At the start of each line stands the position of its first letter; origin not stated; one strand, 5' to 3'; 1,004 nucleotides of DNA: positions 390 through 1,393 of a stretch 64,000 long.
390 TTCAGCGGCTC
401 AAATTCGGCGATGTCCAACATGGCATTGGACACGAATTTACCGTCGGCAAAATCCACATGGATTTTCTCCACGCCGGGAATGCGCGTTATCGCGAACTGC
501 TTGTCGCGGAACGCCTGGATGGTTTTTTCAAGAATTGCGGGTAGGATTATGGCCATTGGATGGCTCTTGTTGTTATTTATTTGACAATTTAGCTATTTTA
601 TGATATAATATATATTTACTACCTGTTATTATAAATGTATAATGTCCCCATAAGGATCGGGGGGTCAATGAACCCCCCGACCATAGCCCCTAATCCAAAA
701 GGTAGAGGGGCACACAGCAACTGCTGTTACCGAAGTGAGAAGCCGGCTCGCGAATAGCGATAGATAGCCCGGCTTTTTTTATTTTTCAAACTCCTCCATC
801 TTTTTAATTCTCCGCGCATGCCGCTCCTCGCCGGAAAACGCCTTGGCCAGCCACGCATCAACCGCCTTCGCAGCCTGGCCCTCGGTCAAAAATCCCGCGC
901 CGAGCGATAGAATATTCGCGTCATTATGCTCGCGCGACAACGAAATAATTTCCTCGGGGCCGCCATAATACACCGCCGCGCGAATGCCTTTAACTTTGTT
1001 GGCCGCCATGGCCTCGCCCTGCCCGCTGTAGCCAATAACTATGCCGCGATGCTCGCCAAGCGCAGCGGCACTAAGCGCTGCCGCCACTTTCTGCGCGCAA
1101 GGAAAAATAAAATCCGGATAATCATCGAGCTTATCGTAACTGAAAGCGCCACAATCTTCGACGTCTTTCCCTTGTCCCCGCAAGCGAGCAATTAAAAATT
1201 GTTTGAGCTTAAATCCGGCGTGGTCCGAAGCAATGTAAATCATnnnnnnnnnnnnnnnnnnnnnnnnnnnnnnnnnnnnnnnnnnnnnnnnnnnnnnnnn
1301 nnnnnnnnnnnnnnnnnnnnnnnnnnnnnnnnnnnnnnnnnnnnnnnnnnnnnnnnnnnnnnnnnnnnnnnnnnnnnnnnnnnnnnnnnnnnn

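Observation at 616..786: Orphan consensus promoter and intrinsic terminator bracket a ~170-nt non-coding transcript between rpe and rpiB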

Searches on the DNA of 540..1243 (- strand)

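Call 4: search_rna_families(source=window, start=540, end=820, threshold=evalue, max_evalue=10, show_alignments=4)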
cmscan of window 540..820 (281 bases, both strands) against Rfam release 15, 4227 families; matches with E-value up to 10: 8.
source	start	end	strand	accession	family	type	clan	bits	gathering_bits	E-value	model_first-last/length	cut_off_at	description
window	652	712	+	RF01073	GP_knot1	Cis-reg;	-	19.9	67.7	0.079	1-62/62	no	Gag/pol translational readthrough site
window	603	667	+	RF02948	cow-rumen-4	Gene; sRNA;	-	18.8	48.5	0.99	1-64/64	no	cow-rumen-4 RNA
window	550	680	-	RF03098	RAGATH-22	Gene; sRNA;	-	17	120.3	0.44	1-166/166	no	RAGATH-22 RNA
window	550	679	+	RF01828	SprD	Gene; sRNA;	-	15.4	100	0.52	1-142/142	no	Small pathogenicity island RNA D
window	659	684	+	RF01785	blv_FSE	Cis-reg; frameshift_element;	-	13.8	34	5.2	1-27/27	no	ribosomal frameshift site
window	679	712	-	RF02939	COG2908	Cis-reg;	-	13.7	58.7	0.8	1-45/45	no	COG2908 RNA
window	749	767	+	RF01109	SBRMV1_UPD-PKd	Cis-reg;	-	13.5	33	9.7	1-21/21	no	Pseudoknot of upstream pseudoknot domain (UPD) of the 3'UTR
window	769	796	-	RF01306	sR52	Gene; snRNA; snoRNA; CD-box;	-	11.9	50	3.8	1-60/60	no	Small nucleolar RNA sR52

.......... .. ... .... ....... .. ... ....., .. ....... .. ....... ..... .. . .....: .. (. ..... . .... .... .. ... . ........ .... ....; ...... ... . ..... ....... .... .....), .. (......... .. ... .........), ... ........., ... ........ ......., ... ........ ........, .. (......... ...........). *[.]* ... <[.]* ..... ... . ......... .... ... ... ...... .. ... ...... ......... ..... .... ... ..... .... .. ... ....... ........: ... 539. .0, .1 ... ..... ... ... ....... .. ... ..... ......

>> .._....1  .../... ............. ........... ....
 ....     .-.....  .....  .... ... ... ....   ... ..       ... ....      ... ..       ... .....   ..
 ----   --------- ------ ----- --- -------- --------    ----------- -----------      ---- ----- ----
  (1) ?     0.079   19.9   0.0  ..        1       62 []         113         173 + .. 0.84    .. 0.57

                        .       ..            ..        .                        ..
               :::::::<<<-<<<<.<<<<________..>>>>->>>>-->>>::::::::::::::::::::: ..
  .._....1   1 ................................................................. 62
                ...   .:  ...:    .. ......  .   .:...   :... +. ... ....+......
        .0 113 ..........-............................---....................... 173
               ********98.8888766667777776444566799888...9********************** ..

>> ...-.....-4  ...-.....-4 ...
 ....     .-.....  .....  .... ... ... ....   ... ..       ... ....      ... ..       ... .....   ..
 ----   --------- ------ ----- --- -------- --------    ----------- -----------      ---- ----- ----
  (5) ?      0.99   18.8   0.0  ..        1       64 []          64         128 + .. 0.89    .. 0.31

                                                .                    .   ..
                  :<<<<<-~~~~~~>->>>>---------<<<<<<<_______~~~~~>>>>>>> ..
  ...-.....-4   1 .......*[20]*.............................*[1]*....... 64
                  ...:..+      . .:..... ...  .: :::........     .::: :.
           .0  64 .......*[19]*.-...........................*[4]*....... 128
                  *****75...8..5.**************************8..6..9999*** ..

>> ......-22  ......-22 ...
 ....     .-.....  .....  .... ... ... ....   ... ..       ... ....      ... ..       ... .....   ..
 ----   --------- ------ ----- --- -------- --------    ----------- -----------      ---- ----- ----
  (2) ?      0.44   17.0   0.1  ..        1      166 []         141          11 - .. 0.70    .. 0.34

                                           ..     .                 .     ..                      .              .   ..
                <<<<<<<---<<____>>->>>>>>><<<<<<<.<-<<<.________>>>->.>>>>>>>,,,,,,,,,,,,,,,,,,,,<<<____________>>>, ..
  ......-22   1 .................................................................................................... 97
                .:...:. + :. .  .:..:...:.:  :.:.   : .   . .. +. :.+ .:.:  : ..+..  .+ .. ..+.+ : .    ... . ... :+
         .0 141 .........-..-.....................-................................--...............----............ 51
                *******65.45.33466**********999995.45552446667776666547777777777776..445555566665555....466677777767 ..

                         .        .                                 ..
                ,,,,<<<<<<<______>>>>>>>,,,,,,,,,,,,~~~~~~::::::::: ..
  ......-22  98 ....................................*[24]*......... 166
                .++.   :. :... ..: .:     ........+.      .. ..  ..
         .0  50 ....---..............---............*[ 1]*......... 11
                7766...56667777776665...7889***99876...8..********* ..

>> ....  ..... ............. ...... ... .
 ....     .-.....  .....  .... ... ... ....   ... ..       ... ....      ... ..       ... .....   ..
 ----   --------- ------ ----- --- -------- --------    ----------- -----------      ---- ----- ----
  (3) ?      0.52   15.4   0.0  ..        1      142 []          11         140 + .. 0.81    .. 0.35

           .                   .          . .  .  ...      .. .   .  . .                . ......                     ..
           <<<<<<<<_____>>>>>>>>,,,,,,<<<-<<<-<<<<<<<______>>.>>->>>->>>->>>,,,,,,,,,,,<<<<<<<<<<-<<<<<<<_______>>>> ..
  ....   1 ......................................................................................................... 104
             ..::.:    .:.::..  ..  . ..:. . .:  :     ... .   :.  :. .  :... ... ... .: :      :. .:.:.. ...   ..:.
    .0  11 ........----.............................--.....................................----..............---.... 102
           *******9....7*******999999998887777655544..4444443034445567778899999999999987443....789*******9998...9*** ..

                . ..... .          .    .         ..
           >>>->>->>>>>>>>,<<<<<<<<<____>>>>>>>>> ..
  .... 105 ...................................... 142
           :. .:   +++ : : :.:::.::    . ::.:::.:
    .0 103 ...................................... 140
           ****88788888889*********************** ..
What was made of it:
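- On 6S RNA (RF00013 and relatives): No hit at E up to 10 (call 4).
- On Any Rfam 15 family (riboswitch, ribozyme, leader), either strand: All hits are chance-level (call 4).
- Closest known: LOOT RNA. Different: The 616-786 RNA gives no LOOT hit even at E up to 10 (call 4).
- cmscan at E up to 10 on 281 nt gives only scattered chance-level hits: best 19.9 bits against a gathering score of 67.7, none to 6S, SRP or tmRNA, and no riboswitch family near its gathering score (call 4).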

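Call 30: search_rna_families(sources=[L084, L090, L091], threshold=evalue, max_evalue=5)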
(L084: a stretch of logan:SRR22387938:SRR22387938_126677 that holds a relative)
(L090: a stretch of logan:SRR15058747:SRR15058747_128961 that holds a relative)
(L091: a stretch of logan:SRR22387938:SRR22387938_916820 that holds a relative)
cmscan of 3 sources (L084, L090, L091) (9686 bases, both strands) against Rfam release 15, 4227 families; matches with E-value up to 5: 0.
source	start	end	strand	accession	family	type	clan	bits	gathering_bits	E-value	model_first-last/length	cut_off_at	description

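Call 41: search_dna_similar(query=window:560-800:+, collection=phages, mode=distant, max_evalue=0.01)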
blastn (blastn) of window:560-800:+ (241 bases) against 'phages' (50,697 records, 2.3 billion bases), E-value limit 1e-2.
Records with a match: 9; places in all: 9; records where one place covers at least 80% of the query: 0.
Best place of each record, by identity: 80-90% 9.
By first word of the organism name: Lactococcus 9.
By host as written in the record: Lactococcus lactis 7; Lactococcus lactis subsp. cremoris DPC6860 2.
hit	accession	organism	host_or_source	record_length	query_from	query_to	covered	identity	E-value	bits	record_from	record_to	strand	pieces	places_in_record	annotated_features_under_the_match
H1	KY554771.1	Lactococcus phage AM4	Lactococcus lactis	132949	13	57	19%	86.7%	1e-5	55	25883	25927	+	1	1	none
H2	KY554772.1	Lactococcus phage AM5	Lactococcus lactis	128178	13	57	19%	86.7%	1e-5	55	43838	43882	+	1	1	none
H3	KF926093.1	Lactococcus phage phiL47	Lactococcus lactis subsp. cremoris ...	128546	13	57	19%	86.7%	1e-5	55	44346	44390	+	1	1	none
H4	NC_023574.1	Lactococcus phage phiL47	Lactococcus lactis subsp. cremoris ...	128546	13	57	19%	86.7%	1e-5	55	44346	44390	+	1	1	none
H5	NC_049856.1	Lactococcus phage AM4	Lactococcus lactis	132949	13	57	19%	86.7%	1e-5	55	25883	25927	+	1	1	none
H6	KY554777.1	Lactococcus phage LW81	Lactococcus lactis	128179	13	57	19%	82.2%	5e-3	46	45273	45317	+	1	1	none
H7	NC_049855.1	Lactococcus phage LW81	Lactococcus lactis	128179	13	57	19%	82.2%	5e-3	46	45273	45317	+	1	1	none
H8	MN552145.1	Lactococcus phage P1048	Lactococcus lactis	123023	22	59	16%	86.8%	5e-3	47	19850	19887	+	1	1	none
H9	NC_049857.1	Lactococcus phage P1048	Lactococcus lactis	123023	22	59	16%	86.8%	5e-3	47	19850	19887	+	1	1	none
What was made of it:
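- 581..609 (+): Promoter P1: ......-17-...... with TG (TGaTATAAT) and an AT-rich upstream tract; predicted start near 616. The stretch resembles intergenic sequences of Lactococcus phages at 82-87% over 38-45 nt, which I read as strong consensus promoters (call 41).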

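Call 42: search_dna_similar(query=window:560-800:+, collection=plasmids, mode=distant, max_evalue=0.01)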
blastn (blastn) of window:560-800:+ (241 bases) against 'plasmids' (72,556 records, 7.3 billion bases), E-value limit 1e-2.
Records with a match: 1; places in all: 1; records where one place covers at least 80% of the query: 0.
Best place of each record, by identity: 90-95% 1.
By first word of the organism name: Escherichia 1.
By predicted mobility (MOB-suite, as given by PLSDB): conjugative 1.
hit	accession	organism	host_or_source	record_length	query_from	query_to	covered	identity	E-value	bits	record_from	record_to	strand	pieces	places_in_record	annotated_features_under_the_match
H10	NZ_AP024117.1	Escherichia coli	Homo sapiens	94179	43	73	13%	93.5%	5e-3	48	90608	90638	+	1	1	hypothetical protein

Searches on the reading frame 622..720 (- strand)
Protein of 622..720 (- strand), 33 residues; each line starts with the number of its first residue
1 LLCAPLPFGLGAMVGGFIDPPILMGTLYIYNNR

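Call 50: search_protein_families(library=pfam, proteins=[window:622-720:-], max_evalue=1)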
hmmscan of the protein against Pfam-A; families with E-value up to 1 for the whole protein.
seq(33 aa): 0 families

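Call 51: search_protein_families(library=ncbifam, proteins=[window:622-720:-], max_evalue=1)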
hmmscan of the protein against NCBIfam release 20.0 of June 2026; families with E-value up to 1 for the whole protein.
seq(33 aa): 0 families
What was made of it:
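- There is no Pfam or NCBIfam match (calls 50, 51).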

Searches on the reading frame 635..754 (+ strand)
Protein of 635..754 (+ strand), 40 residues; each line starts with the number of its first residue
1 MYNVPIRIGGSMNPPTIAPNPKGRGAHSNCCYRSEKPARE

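Call 50: search_protein_families(library=pfam, proteins=[window:635-754:+], max_evalue=1)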
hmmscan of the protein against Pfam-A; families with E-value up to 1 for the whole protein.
seq(40 aa): 0 families

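Call 51: search_protein_families(library=ncbifam, proteins=[window:635-754:+], max_evalue=1)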
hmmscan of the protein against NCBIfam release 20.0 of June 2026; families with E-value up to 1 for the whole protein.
seq(40 aa): 0 families
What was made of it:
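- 635..757 (+): 40-codon ORF (inner AUG at 668 gives 29 codons); considered as a small protein gene and judged unlikely. No Pfam or NCBIfam match (calls 50, 51).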
